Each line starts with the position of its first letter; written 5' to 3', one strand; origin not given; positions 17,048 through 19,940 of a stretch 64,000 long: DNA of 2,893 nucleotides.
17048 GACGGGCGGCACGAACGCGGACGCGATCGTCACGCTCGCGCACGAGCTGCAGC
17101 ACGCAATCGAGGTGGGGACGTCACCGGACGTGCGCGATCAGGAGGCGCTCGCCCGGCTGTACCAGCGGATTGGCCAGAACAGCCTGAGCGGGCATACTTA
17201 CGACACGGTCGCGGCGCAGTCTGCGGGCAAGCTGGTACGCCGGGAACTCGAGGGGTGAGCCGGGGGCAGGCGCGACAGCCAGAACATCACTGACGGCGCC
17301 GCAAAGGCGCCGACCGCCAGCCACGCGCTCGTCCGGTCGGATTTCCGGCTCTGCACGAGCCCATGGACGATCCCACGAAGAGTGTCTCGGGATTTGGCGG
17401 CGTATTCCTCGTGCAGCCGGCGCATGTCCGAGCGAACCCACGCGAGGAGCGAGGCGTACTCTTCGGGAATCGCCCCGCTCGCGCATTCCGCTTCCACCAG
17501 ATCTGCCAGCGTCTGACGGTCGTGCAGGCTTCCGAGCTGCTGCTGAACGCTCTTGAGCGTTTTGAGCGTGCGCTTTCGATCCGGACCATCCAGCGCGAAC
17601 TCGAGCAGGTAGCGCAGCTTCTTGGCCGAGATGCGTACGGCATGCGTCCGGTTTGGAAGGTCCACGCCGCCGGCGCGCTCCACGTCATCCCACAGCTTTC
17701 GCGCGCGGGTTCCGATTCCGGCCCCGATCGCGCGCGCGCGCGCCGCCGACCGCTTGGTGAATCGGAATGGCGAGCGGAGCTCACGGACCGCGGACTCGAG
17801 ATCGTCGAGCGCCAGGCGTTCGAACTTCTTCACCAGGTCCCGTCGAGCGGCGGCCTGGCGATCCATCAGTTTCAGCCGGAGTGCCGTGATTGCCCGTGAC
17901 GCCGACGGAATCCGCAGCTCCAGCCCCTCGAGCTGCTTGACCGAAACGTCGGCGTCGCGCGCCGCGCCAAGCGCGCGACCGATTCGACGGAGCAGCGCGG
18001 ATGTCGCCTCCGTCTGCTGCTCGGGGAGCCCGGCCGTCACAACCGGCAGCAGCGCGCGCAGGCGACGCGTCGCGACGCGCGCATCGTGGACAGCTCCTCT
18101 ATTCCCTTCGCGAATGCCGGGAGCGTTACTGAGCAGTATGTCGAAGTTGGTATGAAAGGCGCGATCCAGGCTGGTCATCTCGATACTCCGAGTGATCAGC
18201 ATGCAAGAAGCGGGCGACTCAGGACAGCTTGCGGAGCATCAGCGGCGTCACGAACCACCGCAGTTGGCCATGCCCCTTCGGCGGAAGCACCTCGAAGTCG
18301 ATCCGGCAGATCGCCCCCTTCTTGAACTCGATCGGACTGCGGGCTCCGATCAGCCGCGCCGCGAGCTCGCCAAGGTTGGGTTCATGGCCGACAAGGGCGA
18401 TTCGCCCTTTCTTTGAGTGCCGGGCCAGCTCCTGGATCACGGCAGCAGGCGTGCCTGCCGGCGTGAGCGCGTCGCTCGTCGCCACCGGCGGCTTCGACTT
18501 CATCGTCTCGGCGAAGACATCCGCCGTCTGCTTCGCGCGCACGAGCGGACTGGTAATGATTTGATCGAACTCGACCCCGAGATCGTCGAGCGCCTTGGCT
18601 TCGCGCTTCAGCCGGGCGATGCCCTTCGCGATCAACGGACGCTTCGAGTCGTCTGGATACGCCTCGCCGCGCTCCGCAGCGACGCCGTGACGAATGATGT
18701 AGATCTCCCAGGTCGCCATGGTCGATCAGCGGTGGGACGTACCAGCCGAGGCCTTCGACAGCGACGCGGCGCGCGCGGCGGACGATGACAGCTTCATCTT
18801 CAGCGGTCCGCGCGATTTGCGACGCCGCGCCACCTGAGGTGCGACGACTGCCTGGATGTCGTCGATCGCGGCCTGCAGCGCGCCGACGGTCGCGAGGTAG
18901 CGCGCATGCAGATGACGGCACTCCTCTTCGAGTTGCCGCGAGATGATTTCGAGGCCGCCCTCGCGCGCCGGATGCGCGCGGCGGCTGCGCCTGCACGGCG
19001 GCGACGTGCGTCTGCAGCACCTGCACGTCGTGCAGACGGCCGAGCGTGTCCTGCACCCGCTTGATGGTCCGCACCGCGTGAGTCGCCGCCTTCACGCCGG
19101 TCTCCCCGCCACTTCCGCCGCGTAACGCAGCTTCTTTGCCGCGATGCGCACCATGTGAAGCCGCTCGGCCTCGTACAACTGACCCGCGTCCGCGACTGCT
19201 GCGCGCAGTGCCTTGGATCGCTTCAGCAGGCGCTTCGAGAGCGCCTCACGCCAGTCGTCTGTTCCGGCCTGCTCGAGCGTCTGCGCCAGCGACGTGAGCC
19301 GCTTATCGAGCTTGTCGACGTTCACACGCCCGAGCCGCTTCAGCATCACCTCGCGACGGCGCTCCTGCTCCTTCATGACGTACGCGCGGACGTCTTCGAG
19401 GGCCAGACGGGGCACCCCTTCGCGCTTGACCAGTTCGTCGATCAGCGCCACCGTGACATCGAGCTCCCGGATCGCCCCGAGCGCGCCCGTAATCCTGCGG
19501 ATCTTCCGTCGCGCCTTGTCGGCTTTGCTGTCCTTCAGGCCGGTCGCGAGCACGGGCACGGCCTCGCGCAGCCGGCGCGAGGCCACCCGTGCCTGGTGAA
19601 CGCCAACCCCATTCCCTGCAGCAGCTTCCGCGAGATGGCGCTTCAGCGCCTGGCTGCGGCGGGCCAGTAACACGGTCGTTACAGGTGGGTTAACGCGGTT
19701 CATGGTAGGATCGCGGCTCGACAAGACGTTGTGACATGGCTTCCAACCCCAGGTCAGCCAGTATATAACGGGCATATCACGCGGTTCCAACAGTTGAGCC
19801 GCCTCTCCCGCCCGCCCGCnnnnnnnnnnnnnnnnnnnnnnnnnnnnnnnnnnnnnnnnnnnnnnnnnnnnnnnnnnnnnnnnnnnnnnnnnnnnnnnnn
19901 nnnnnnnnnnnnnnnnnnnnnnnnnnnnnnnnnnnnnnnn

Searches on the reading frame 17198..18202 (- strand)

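Call 9: search_protein_families(library=pfam, proteins=[window:17198-18202:-])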
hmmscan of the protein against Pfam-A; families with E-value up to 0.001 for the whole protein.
window:17198-18202:- (334 aa): 1 family
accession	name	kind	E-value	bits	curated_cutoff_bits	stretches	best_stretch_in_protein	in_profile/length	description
PF05235.19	CHAD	-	9.8e-35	121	25.6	1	15-236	2-227/228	CHAD domain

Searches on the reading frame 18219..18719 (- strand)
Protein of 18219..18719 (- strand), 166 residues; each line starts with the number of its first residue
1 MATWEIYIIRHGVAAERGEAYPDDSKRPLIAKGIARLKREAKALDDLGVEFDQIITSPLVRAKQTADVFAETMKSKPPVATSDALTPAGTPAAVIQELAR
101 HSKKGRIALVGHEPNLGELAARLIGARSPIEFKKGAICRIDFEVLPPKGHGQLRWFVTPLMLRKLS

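Call 9: search_protein_families(library=pfam, proteins=[window:18219-18719:-])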
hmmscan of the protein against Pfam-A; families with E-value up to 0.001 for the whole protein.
window:18219-18719:- (166 aa): 1 family
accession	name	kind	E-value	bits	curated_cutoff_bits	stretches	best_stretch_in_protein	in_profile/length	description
PF00300.27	His_Phos_1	-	5.2e-12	46.3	21.7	1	6-85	1-77/194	Histidine phosphatase superfamily (branch 1)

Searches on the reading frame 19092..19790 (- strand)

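Call 9: search_protein_families(library=pfam, proteins=[window:19092-19790:-])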
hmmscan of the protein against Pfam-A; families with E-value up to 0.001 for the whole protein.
window:19092-19790:- (232 aa): 1 family
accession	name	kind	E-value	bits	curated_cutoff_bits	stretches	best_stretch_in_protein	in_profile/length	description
PF05235.19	CHAD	-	3.6e-24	86.5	25.6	1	42-228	3-192/228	CHAD domain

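Call 48: search_protein_families(library=pfam, proteins=[window:19092-19703:-], max_evalue=0.1)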
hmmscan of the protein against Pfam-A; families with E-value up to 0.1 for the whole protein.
window:19092-19703:- (203 aa): 2 families
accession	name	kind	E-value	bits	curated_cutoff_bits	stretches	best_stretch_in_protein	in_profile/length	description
PF05235.19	CHAD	-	2.3e-24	87.1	25.6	1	13-199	3-192/228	CHAD domain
PF25063.1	ARM_TT21_C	-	0.015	15.6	35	1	98-183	55-145/209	Tetratricopeptide repeat protein 21 C-terminal ARM domain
